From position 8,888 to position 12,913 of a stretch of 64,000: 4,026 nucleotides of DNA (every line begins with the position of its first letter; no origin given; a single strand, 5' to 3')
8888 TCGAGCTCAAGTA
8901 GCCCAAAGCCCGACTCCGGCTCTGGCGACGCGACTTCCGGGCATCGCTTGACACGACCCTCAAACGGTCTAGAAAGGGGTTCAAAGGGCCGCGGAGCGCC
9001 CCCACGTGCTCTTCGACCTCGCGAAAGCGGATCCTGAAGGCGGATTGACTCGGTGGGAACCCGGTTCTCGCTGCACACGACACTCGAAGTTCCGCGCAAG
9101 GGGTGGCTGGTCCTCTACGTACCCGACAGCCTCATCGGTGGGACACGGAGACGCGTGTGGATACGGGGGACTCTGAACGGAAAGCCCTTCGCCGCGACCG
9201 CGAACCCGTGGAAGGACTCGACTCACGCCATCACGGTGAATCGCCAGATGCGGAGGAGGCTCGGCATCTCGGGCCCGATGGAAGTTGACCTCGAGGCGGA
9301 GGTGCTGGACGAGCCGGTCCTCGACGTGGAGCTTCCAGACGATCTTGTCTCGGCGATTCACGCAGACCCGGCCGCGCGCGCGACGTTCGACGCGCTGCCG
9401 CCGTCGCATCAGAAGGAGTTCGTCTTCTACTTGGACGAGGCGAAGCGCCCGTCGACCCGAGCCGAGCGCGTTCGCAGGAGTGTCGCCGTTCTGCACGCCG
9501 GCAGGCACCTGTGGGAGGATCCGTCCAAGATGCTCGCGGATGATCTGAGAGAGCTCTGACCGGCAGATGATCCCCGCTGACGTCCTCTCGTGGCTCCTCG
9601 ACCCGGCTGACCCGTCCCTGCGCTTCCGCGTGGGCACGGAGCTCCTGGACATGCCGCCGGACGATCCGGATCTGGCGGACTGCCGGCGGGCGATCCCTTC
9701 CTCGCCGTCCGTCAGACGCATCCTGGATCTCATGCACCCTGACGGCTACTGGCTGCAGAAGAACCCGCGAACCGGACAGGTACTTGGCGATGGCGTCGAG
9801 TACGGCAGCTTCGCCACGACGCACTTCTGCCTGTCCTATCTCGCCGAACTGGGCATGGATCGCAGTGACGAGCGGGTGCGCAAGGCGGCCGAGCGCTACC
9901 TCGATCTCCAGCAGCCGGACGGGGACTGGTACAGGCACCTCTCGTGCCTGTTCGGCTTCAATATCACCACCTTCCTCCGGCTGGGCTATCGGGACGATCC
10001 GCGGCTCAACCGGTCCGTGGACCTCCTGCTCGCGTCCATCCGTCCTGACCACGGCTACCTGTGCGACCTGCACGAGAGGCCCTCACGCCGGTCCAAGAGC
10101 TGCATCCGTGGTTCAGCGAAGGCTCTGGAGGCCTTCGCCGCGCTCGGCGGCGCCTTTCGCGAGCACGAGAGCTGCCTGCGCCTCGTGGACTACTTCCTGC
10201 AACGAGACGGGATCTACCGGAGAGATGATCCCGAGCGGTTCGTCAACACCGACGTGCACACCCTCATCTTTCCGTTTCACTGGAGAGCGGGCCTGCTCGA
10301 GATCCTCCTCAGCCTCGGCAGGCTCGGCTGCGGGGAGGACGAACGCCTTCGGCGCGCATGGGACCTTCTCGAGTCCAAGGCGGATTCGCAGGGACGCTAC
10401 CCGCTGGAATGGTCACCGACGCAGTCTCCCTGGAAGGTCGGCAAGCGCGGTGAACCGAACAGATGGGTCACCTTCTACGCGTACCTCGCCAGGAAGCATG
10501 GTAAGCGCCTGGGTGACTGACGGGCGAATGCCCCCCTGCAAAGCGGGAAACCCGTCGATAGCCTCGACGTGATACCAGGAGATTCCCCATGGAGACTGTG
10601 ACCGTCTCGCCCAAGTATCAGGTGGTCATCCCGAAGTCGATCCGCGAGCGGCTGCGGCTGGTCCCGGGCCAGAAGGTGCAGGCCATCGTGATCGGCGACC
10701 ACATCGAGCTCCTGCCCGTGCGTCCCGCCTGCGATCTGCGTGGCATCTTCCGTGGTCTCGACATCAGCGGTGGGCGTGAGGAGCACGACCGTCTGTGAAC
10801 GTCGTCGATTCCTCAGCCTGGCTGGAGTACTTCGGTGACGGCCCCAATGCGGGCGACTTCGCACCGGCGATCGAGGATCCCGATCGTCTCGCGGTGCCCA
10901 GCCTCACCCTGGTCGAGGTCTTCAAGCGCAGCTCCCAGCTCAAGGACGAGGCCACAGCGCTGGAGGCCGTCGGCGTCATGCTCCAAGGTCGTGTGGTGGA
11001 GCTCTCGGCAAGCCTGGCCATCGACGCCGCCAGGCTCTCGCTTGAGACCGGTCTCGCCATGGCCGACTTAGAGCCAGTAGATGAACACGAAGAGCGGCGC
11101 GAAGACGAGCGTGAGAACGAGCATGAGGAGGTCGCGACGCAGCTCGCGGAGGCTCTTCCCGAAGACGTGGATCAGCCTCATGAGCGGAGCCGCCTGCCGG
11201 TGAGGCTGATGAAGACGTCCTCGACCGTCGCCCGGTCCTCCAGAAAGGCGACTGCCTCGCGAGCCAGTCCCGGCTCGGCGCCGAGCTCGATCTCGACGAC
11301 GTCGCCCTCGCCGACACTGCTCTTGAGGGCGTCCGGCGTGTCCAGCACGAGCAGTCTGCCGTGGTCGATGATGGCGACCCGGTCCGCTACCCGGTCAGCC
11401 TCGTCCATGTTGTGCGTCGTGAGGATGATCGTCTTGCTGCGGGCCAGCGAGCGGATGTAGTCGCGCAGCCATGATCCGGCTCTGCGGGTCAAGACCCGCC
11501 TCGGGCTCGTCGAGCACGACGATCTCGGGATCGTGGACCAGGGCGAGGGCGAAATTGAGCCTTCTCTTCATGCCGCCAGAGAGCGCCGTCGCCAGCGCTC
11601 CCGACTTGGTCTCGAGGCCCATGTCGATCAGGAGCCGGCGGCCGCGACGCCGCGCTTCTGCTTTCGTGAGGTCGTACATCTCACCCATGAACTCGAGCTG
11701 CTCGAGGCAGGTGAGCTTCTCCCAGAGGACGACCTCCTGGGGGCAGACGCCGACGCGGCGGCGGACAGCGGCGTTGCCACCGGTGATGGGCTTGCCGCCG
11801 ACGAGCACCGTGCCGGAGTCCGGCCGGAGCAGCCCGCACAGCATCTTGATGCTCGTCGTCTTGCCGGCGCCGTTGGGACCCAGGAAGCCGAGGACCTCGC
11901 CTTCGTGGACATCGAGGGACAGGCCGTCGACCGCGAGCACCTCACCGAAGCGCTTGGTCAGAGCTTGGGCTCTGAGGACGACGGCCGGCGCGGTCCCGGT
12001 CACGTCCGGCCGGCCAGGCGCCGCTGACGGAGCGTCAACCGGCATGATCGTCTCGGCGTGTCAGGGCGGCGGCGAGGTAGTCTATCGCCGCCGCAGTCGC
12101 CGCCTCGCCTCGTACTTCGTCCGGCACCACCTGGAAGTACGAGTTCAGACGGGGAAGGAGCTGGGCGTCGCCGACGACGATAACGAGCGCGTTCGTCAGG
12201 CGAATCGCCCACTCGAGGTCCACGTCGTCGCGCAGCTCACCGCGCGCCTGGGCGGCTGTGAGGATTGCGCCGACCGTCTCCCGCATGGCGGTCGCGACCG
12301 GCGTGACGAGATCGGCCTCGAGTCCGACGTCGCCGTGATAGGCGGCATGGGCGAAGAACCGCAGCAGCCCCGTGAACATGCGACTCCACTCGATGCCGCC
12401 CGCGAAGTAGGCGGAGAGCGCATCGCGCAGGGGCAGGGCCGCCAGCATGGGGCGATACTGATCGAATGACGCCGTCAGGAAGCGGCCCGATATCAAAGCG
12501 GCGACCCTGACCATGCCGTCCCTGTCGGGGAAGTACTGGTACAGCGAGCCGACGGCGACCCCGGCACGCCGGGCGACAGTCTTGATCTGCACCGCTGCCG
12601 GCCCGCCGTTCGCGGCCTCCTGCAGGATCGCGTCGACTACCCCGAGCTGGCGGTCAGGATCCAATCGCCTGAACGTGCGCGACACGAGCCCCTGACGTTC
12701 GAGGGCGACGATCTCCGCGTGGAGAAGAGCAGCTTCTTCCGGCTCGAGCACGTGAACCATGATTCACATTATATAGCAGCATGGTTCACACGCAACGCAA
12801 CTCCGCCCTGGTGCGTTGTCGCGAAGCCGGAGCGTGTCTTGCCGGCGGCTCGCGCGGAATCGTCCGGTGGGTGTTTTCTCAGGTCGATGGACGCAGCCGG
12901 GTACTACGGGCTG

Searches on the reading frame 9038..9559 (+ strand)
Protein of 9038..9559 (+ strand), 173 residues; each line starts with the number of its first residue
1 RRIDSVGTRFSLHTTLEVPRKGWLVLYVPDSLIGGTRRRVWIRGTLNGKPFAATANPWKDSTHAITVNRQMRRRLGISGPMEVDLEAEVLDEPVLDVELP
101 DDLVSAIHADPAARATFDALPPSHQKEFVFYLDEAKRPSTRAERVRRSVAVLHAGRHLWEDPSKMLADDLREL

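Call 71: search_protein_families(library=pfam, max_evalue=0.0001, proteins=[window:9038-9559:+])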
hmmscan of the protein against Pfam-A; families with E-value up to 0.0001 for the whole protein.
window:9038-9559:+ (173 aa): 2 families
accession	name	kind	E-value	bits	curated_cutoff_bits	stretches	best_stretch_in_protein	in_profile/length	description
PF13376.11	OmdA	-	3.2e-18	65.9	25.6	1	97-155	2-60/60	Bacteriocin-protection, YdeI or OmpD-Associated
PF08922.17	DUF1905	-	2.5e-06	28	24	1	18-83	7-77/81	Domain of unknown function (DUF1905)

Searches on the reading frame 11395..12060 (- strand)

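Call 71: search_protein_families(library=pfam, max_evalue=0.0001, proteins=[window:11395-12060:-])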
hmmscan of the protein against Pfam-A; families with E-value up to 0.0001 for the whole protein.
window:11395-12060:- (221 aa): 2 families
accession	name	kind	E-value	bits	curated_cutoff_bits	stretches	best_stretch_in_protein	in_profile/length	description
PF00005.33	ABC_tran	-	1.9e-31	109.9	25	1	45-187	2-136/137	ABC transporter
PF13304.12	AAA_21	-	5.9e-08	33.6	27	1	157-195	235-278/304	AAA domain, putative AbiEii toxin, Type IV TA system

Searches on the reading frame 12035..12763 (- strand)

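Call 71: search_protein_families(library=pfam, max_evalue=0.0001, proteins=[window:12035-12763:-])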
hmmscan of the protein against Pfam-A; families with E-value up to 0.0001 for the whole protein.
window:12035-12763:- (242 aa): 3 families
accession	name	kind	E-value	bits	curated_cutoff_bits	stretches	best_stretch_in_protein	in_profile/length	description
PF00440.29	TetR_N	-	8.7e-10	38.7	24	1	43-86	2-45/47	Bacterial regulatory proteins, tetR family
PF21597.2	TetR_C_43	-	4.7e-07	30.4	27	1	114-196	4-81/105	Transcriptional regulator SbtR-like, C-terminal domain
PF16859.10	TetR_C_11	-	7e-06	26.8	32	1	139-194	35-90/113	Tetracyclin repressor-like, C-terminal domain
